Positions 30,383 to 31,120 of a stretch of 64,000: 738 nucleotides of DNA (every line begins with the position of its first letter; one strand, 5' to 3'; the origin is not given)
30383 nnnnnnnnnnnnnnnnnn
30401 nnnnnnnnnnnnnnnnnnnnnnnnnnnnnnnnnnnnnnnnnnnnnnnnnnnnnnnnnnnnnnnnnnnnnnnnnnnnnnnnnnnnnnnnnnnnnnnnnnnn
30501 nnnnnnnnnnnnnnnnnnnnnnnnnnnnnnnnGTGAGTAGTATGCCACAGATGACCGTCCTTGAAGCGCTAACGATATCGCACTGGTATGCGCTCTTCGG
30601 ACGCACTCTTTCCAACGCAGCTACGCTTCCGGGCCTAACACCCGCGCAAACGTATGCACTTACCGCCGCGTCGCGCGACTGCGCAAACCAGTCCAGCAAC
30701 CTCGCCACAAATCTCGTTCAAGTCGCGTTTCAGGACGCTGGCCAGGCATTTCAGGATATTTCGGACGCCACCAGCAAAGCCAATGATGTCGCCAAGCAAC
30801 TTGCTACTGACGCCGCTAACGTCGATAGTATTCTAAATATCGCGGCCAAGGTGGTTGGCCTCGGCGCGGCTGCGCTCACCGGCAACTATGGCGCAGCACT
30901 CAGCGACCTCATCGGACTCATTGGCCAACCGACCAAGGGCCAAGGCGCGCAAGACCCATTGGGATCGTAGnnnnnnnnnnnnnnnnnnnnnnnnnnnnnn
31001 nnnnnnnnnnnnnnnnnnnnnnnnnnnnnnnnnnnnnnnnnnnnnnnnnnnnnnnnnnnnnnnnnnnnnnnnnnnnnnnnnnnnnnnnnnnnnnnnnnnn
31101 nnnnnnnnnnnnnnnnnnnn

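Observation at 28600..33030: Lower-GC, translationally coupled six-gene operon of uncharacterised envelope proteins (candidate novel system)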

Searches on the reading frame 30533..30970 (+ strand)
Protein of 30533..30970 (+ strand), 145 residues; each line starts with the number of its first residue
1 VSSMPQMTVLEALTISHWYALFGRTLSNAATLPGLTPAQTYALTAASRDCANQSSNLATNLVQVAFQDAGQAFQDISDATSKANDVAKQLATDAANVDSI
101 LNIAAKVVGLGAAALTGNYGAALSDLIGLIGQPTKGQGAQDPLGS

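Call 3: search_protein_families(library=pfam, proteins=[window:30533-30970:+], max_evalue=1)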
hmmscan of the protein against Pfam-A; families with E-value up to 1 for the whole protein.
window:30533-30970:+ (145 aa): 0 families

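Call 4: search_protein_families(library=padloc, proteins=[window:30533-30970:+], max_evalue=1)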
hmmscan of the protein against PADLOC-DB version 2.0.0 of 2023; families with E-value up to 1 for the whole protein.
window:30533-30970:+ (145 aa): 0 families

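Call 5: search_protein_families(library=ncbifam, proteins=[window:30533-30970:+], max_evalue=1)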
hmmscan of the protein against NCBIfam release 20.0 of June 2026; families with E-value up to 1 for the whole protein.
window:30533-30970:+ (145 aa): 1 family
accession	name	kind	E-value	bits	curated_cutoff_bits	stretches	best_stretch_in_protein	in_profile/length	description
TIGR02734.1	crtI_fam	subfamily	0.043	12.5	238.1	1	14-108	59-155/504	phytoene desaturase family protein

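Call 97: search_protein_families(library=phrogs, proteins=[window:30542-30970:+], max_evalue=0.1)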
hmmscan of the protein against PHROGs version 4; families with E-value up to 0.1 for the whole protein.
window:30542-30970:+ (142 aa): 0 families
